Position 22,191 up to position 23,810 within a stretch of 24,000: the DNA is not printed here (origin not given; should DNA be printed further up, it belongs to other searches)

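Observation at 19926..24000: Candidate module B: WYL-2, a Cys-rich small ORF, a RecB-like nuclease, a beta-CASP MBL nuclease and an unknown, all translationally coupled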

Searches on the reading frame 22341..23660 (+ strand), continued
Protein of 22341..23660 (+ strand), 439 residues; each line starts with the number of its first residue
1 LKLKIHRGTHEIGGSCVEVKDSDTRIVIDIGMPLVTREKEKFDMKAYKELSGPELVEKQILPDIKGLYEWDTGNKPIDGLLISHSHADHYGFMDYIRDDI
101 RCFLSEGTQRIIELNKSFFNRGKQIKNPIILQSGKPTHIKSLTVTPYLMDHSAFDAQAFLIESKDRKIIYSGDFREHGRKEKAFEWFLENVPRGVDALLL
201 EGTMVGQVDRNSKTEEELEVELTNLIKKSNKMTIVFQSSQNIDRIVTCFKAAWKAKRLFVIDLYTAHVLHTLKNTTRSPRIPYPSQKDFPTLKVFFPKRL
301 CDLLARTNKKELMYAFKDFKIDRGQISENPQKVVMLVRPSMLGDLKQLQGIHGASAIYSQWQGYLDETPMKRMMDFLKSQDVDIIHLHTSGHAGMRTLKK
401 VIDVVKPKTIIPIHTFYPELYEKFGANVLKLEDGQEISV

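Call 80: search_protein_families(library=phrogs, proteins=[window:22341-23660:+, L012:9358-10071:+, L012:6728-7003:+, L012:2617-4821:+, L012:5826-6728:+, L028:7084-8001:+, L038:7204-8001:+, L047:7050-7988:+], max_evalue=0.001)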
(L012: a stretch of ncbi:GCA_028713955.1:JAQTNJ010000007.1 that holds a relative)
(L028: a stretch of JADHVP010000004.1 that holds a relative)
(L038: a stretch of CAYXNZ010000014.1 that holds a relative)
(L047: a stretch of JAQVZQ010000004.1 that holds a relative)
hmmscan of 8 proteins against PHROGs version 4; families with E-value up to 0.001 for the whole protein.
window:22341-23660:+ (439 aa): 1 family
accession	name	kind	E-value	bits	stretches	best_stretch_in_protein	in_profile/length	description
phrog_392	-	other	7.4e-17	62.8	1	14-203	17-168/348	metal-dependent hydrolase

L012:9358-10071:+ (237 aa): 0 families

L012:6728-7003:+ (91 aa): 0 families

L012:2617-4821:+ (734 aa): 24 families
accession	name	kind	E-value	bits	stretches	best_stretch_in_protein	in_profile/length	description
phrog_10401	-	other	1.3e-65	223.4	1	247-731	208-667/667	ATPase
phrog_3757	-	unknown function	2.2e-47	163.2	3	499-652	105-258/367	-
phrog_9172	-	unknown function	7.3e-30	105.3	2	525-651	109-246/509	-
phrog_168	-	DNA, RNA and nucleotide metabolism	6.7e-23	82.8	2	257-401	25-162/314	clamp loader of DNA polymerase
phrog_11838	-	DNA, RNA and nucleotide metabolism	1.5e-19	71.5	1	275-453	41-209/420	clamp loader of DNA polymerase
phrog_7485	-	unknown function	1.8e-19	71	2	524-652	228-364/430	-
phrog_5846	-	DNA, RNA and nucleotide metabolism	2.3e-14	54.5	1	264-342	27-106/380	clamp loader of DNA polymerase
phrog_14322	-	unknown function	1.2e-09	38.9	1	277-408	229-361/398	-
phrog_4339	-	unknown function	5e-09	36.8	0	273-299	50-76/552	-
phrog_249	-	moron, auxiliary metabolic gene and host takeover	4.4e-08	33.9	1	265-307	118-160/380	porphyrin biosynthesis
phrog_124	-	DNA, RNA and nucleotide metabolism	5.1e-08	33.7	1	267-296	36-65/382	Sak4-like ssDNA annealing protein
phrog_16448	-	other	9.7e-08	31.7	0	273-316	448-490/680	ATPase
phrog_50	-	DNA, RNA and nucleotide metabolism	1.4e-07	32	1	264-300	359-395/570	DnaC-like helicase loader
phrog_30773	-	unknown function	2.2e-07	30.6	0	525-643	198-325/666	-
phrog_15585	-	unknown function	5.5e-06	26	1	261-305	336-380/793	-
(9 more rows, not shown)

L012:5826-6728:+ (300 aa): 0 families

L028:7084-8001:+ (305 aa): 0 families

L038:7204-8001:+ (265 aa): 0 families

L047:7050-7988:+ (312 aa): 0 families

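Call 81: search_protein_families(library=padloc, proteins=[L001:2175-4346:-, L012:1923-2279:+, L012:5826-6728:+, L012:9358-10071:+, L012:10215-11540:+, L028:7084-8001:+, L038:7204-8001:+, L047:7050-7988:+, L023:3363-4337:+, L014:4096-6477:+], max_evalue=0.001)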
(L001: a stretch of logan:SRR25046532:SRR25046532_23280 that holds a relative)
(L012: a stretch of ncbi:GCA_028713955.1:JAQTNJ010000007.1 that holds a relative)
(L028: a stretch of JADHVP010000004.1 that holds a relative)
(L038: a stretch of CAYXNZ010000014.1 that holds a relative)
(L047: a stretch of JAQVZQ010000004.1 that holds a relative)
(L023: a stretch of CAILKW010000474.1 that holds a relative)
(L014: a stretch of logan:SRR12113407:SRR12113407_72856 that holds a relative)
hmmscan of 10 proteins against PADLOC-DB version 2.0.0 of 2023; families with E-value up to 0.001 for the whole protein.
L001:2175-4346:- (723 aa): 14 families
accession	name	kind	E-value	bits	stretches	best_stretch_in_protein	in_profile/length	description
PDLC02196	IetA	-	1.7e-34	117.9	2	472-710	85-326/374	-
PDLC02195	IetA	-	1.4e-28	98.3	2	483-654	110-285/395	-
PDLC04232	IetA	-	7.1e-25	86.1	2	473-658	80-268/330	-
PDLC04231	IetA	-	8.1e-17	59.9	1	508-634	116-245/262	-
PDLC00914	TRIP13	-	9e-16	56.2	2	506-650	67-232/302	TRIP13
PDLC03838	DolB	-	1.5e-14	52.1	2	257-340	159-249/375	-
PDLC04140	mad8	-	2.4e-10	38.4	0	262-316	25-67/314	mads_8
PDLC00915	TRIP13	-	2.6e-07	28.3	1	267-292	66-91/302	TRIP13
PDLC04789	PDC-S01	-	5.7e-06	23.6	1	263-336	16-89/375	-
PDLC03920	MkoA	-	1.1e-05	22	0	512-527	634-649/1112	-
PDLC05035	PDC-S53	-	4.1e-05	19.8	0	502-536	503-537/900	-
PDLC01515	Csx3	-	0.00065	17.4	0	507-537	4-34/183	"CAS-I,CAS-III; associated"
PDLC03924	MkoC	-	0.0007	15.8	0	270-293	272-296/1136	-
PDLC03921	MkoA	-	0.00099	14.8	0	513-528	1046-1061/1607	-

L012:1923-2279:+ (118 aa): 0 families

L012:5826-6728:+ (300 aa): 0 families

L012:9358-10071:+ (237 aa): 0 families

L012:10215-11540:+ (441 aa): 12 families
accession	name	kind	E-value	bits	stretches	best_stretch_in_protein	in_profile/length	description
PDLC05065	PDC-S68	-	1.6e-22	77.2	2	25-160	613-747/1221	-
PDLC05066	PDC-S68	-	5.1e-21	72.5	2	34-160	594-723/1202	-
PDLC01734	typeIV_RecD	-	4.8e-19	66.1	1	15-215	337-519/763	RecD_0_IVD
PDLC05064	PDC-S68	-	1.2e-18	64.3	2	34-246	701-921/1273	-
PDLC01148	RecD_like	-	6.9e-16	55.7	1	32-202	327-476/719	RecD/Tra ATPase fused to N-terminal HHH domain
PDLC05035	PDC-S53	-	1e-12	45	2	23-216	500-662/900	-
PDLC04476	PDC-M16A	-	2.5e-12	44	1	28-205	19-218/691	-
PDLC04475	PDC-M16A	-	1.2e-11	41.8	1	27-78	25-79/721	-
PDLC02372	Nhi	-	6.5e-05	19.8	1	28-151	194-296/470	-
PDLC02350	AbiO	-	0.0001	19.2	1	27-126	191-277/468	AbiO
PDLC04140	mad8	-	0.00028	18.5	1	27-61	21-60/314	mads_8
PDLC04474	PDC-M16A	-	0.0003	17.3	0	348-394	626-671/917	-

L028:7084-8001:+ (305 aa): 0 families

L038:7204-8001:+ (265 aa): 1 family
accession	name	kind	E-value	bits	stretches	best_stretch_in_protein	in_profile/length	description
PDLC01903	CARF4--CARF_PDDEXK_TM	-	0.00021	18.8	1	12-151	256-329/380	-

L047:7050-7988:+ (312 aa): 2 families
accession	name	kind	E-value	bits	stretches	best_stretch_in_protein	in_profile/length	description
PDLC04916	PDC-S11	-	4e-07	27.4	1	204-254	57-107/358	-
PDLC04913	PDC-S11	-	9.5e-06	22.9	1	206-273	63-130/375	-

L023:3363-4337:+ (324 aa): 1 family
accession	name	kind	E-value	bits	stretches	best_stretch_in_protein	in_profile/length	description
PDLC04910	PDC-S11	-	0.0005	17.4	1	191-226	57-92/359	-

L014:4096-6477:+ (793 aa): 0 families
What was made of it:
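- On Known anti-phage defence systems (PADLOC-DB v2): The other partner families gave none, or only weak PDC-S11 or CARF_PDDEXK matches to the ExK core (call 81).
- The AAA+ protein resembles IetA (call 81).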

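Call 86: search_solved_structures(query=L001:2175-4346:-, max_evalue=1e-10)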
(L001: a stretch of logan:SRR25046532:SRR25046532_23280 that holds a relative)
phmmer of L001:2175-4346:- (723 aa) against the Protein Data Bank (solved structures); distinct sequences matched with E-value up to 1e-10: 128 (the best 60 are shown).
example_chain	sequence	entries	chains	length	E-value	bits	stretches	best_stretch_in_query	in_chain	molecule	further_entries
5vc7_A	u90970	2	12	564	2.6e-26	95.2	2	511-631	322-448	VCP-like ATPase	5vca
5g4g_A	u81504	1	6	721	4.3e-26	94.5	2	511-631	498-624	VCP-LIKE ATPASE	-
5g4f_A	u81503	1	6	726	4.4e-26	94.5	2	511-631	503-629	VCP-LIKE ATPASE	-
6oaa_B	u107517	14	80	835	3.6e-24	88.1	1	512-632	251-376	Cell division control protein 48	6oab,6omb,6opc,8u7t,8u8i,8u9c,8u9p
8dar_A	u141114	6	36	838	3.7e-24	88.1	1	512-632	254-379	Cell division control protein 48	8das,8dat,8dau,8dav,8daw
7wub_D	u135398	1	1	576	4.6e-24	87.8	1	512-633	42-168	Transitional endoplasmic reticulum ATPase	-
7wub_C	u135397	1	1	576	4.6e-24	87.8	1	512-633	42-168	Transitional endoplasmic reticulum ATPase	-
9ox9_A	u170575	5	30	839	5.2e-24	87.6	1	512-633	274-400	vesicle-fusing ATPase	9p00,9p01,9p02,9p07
6mck_A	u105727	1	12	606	5.3e-24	87.6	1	512-633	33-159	Transitional endoplasmic reticulum ATPase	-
8rs9_A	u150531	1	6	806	7.3e-24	87.1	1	512-633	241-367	Transitional endoplasmic reticulum ATPase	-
6chs_H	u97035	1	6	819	7.8e-24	87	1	512-633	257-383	Putative cell division control protein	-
6oa9_A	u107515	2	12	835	9.5e-24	86.8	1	512-632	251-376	Cell division control protein 48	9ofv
8r0e_A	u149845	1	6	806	1e-23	86.7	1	512-633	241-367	Transitional endoplasmic reticulum ATPase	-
8pqx_A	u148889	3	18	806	1e-23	86.7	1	512-633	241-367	Transitional endoplasmic reticulum ATPase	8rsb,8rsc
9m4n_A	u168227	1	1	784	1.1e-23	86.5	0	512-633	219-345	Cell division control protein 48 homolog A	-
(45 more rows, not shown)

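Call 91: search_dna_similar(query=window:22341-23660:+, collection=plasmids, mode=protein, max_evalue=1e-20, max_rows=25)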
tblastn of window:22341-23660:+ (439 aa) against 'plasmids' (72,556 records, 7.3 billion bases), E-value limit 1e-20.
Records with a match: 10; places in all: 10; records where one place covers at least 80% of the query: 10.
Best place of each record, by identity: <60% 10.
By first word of the organism name: Rhizobium 3; Sphingomonas 2; Burkholderia 1; Ochrobactrum 1; Cupriavidus 1; Cereibacter 1; Prevotella 1.
By predicted mobility (MOB-suite, as given by PLSDB): non-mobilizable 4; mobilizable 4; conjugative 2.
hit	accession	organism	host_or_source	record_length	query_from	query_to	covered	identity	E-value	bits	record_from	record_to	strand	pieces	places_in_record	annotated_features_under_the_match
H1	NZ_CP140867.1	Rhizobium leguminosarum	Trifolium pratense,whole organism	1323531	1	435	99%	35.0%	5e-69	245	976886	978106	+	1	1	record has no annotation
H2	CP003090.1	Burkholderia sp. YI23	-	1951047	1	435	99%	34.0%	2e-74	261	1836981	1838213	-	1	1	Beta-lactamase-like:RNA-metabolising metallo-beta-lactamase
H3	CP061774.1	Ochrobactrum sp. MT180101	Water,Breeding wastewater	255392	1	439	100%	33.6%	1e-74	261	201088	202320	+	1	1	MBL fold metallo-hydrolase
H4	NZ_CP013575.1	Rhizobium phaseoli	Phaseolus vulgaris,Whole ...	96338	1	439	100%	33.6%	3e-74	260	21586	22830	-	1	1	MBL fold metallo-hydrolase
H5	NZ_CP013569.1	Rhizobium phaseoli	Phaseolus vulgaris,Whole ...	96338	1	439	100%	33.6%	3e-74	260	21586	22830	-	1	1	MBL fold metallo-hydrolase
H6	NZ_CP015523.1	Sphingomonas sp. NIC1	tobacco,whole organism,leaves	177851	1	414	94%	34.0%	2e-58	214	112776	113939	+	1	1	MBL fold metallo-hydrolase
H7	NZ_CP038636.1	Cupriavidus oxalaticus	whole organism,sewage sludge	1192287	1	437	100%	31.4%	8e-62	224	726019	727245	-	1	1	none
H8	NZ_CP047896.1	Sphingomonas changnyeongensis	Single cell,Fresh water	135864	1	439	100%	31.1%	1e-51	194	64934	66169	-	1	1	MBL fold metallo-hydrolase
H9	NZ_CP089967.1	Cereibacter azotoformans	Owen's River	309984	3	414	94%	32.4%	2e-51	193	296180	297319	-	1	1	MBL fold metallo-hydrolase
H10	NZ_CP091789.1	Prevotella sp. E2-28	Ovis aries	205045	1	438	100%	27.2%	5e-31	133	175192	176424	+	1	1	MBL fold metallo-hydrolase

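Call 92: search_dna_similar(query=window:22341-23660:+, collection=phages, mode=protein, max_evalue=1e-20, max_rows=25)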
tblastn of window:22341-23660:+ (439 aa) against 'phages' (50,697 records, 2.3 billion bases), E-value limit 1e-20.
No match.
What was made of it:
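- Tried and rejected: The beta-CASP protein had no match in phages (call 92).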

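Call 93: get_annotated_region(hit=H4, flank=7000)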
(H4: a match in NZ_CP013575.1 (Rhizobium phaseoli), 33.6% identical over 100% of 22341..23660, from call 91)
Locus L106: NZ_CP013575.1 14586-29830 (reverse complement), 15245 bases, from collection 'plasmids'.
description: Rhizobium phaseoli strain N671 plasmid pRphaN671a, complete sequence
organism: Rhizobium phaseoli (NCBI taxid 396)
taxonomy: Bacteria; Pseudomonadota; Alphaproteobacteria; Hyphomicrobiales; Rhizobiaceae; Rhizobium; Rhizobium phaseoli
host: -; source: Phaseolus vulgaris,Whole organism,Legume-root nodule,legume-root nodule; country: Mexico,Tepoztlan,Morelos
typing (MOB-suite, as given by PLSDB): mobilizable; replicon rep_cluster_600; relaxase MOBF
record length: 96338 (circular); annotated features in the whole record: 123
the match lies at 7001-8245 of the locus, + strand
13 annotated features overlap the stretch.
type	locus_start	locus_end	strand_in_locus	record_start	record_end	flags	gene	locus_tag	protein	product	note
CDS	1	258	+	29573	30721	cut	tcmP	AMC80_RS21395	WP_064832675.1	three-Cys-motif partner protein TcmP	-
CDS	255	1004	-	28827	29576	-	-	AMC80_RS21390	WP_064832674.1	DUF5131 family protein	-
CDS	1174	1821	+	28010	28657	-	-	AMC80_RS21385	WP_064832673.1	N-6 DNA methylase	GO:0006306 - DNA methylation [Evidence IEA]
CDS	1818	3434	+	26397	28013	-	-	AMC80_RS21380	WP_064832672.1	Eco57I restriction-modification methylase domain-containing protein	-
CDS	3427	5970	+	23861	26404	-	-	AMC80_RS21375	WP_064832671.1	GIY-YIG nuclease family protein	-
CDS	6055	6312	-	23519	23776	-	-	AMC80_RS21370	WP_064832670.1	hypothetical protein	-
CDS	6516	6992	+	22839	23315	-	-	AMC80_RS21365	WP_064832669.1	hypothetical protein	-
CDS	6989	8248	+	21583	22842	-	-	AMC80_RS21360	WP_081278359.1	MBL fold metallo-hydrolase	-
CDS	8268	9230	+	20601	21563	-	-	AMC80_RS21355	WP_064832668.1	hypothetical protein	-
CDS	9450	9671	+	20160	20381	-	-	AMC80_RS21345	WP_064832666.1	hypothetical protein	-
CDS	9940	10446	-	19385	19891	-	-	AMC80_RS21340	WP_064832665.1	hypothetical protein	-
CDS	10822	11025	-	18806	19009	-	-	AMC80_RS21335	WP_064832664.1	hypothetical protein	-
CDS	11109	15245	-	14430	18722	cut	mobF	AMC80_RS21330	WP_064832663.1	MobF family relaxase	-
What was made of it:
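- The Rhizobium plasmid copy lies beside N6-methylases, a GIY-YIG nuclease and TcmP/DUF5131 (call 93).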

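Call 94: get_annotated_region(hit=H3, flank=7000)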
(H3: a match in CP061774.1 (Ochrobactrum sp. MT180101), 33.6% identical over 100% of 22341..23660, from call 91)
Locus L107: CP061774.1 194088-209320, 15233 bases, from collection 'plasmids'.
description: Ochrobactrum sp. MT180101 plasmid unnamed1, complete sequence
organism: Ochrobactrum sp. MT180101 (NCBI taxid 2726427)
taxonomy: Bacteria; Pseudomonadota; Alphaproteobacteria; Hyphomicrobiales; Brucellaceae; Ochrobactrum; Ochrobactrum sp. MT180101
host: -; source: Water,Breeding wastewater; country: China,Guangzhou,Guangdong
typing (MOB-suite, as given by PLSDB): conjugative; replicon rep_cluster_678; relaxase MOBP; mating-pair formation MPF_T
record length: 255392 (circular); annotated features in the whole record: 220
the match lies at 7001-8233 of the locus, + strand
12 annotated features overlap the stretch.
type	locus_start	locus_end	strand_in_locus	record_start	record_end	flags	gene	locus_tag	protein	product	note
CDS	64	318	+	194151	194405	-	-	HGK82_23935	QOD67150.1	HNH endonuclease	-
CDS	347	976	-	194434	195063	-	-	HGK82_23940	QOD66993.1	hypothetical protein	-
CDS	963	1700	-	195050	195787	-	-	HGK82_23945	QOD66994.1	hypothetical protein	-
CDS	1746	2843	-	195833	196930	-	-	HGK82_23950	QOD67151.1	flagellar hook-basal body complex protein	-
CDS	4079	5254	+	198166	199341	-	-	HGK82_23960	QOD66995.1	hypothetical protein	-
CDS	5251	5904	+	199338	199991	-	-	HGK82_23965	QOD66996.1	hypothetical protein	-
CDS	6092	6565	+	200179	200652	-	-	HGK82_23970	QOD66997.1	hypothetical protein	-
CDS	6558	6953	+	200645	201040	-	-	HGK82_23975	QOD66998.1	hypothetical protein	-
CDS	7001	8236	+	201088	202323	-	-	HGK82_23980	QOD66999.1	MBL fold metallo-hydrolase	-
CDS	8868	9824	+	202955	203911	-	-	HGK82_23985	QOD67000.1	hypothetical protein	-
CDS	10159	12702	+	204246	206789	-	-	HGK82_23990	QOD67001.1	PD-(D/E)XK nuclease family protein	-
CDS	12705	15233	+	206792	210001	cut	-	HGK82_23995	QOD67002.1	UvrD-helicase domain-containing protein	-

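Call 122: search_protein_families(library=pfam, proteins=[L089:779-2344:+, L087:7986-10214:+, L068:4656-7649:+, L012:1923-2279:+, L014:10738-11148:+, L014:2574-3080:+, L014:6491-7624:+, L090:6907-7989:+, L055:6737-8005:+, L012:9358-10071:+], max_evalue=0.01)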
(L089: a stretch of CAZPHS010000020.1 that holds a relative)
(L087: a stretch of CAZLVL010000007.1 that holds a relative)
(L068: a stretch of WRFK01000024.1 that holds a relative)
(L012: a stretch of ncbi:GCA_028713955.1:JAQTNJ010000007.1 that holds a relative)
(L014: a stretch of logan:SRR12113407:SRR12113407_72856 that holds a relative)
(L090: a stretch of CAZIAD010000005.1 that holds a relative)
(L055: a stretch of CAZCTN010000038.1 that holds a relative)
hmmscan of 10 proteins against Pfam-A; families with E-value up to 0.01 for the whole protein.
L089:779-2344:+ (521 aa): 0 families

L087:7986-10214:+ (742 aa): 4 families
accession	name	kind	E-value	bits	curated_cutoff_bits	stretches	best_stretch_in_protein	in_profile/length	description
PF12706.13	Lactamase_B_2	-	7.4e-10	39.2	27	1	63-197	26-168/200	Beta-lactamase superfamily domain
PF07521.17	RMMBL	-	2.4e-06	27.9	21.6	1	345-375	13-43/63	Zn-dependent metallo-hydrolase RNA specificity domain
PF13483.12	Lactamase_B_3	-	0.00028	21.3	24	0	14-166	6-112/160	Beta-lactamase superfamily domain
PF00753.33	Lactamase_B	-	0.0039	17.6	22.7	0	16-165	7-150/196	Metallo-beta-lactamase superfamily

L068:4656-7649:+ (997 aa): 3 families
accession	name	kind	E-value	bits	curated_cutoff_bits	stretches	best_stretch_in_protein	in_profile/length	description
PF00004.35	AAA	-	3.2e-22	79.8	21.2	1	785-918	2-130/131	ATPase family associated with various cellular activities (AAA)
PF12706.13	Lactamase_B_2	-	1.2e-07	32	27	1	74-178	30-149/200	Beta-lactamase superfamily domain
PF07521.17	RMMBL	-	1.6e-06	28.5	21.6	1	377-412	6-42/63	Zn-dependent metallo-hydrolase RNA specificity domain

L012:1923-2279:+ (118 aa): 0 families

L014:10738-11148:+ (136 aa): 2 families
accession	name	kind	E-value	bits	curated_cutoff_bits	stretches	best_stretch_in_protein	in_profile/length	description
PF02481.21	DNA_processg_A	-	1e-05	25.3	29.6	1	9-71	45-101/212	DNA recombination-mediator protein A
PF10686.14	YAcAr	-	4.6e-05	23.6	28.2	1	22-76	11-62/66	YspA, cpYpsA-related SLOG family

L014:2574-3080:+ (168 aa): 1 family
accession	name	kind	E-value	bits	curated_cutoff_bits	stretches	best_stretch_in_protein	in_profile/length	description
PF00226.36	DnaJ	-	7e-14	52.1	27.8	1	3-59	1-53/63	DnaJ domain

L014:6491-7624:+ (377 aa): 0 families

L090:6907-7989:+ (360 aa): 13 families
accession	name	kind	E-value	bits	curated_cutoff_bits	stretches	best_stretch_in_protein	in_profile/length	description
PF00004.35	AAA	-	5.4e-08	33.8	21.2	1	183-301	1-125/131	ATPase family associated with various cellular activities (AAA)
PF13401.12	AAA_22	-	9.5e-06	26.4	27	1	179-255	4-64/130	AAA domain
PF13191.12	AAA_16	-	3.1e-05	25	32.6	1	168-221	12-60/167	AAA ATPase domain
PF13245.12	AAA_19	-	0.00011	22.8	25.1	1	178-210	9-41/134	AAA domain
PF12775.13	AAA_7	-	0.00032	20.7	25.8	1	181-230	34-83/181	P-loop containing dynein motor region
PF20720.3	nSTAND3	-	0.0004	20.5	27.2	1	181-214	18-51/155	Novel STAND NTPase 3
PF24883.2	NPHP3_N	-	0.00053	20.7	24.8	1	177-214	17-56/164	Nephrocystin 3, N-terminal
PF13086.12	AAA_11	-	0.00056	20.2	27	1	172-228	10-72/257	AAA domain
PF07728.20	AAA_5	-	0.00075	20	22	1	183-207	2-26/139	AAA domain (dynein-related subfamily)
PF05729.18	NACHT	-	0.0035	17.6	26.7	1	182-213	2-33/167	NACHT domain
PF25199.1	nSTAND_NTPase5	-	0.0077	16.5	34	0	178-251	39-111/145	Novel STAND NTPase 5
PF05970.20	PIF1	-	0.0089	16.1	25.9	0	171-215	13-57/223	PIF1-like helicase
PF10412.15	TrwB_AAD_bind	-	0.0093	15.3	20.5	0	182-212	17-47/387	Type IV secretion-system coupling protein DNA-binding domain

L055:6737-8005:+ (422 aa): 0 families

L012:9358-10071:+ (237 aa): 0 families
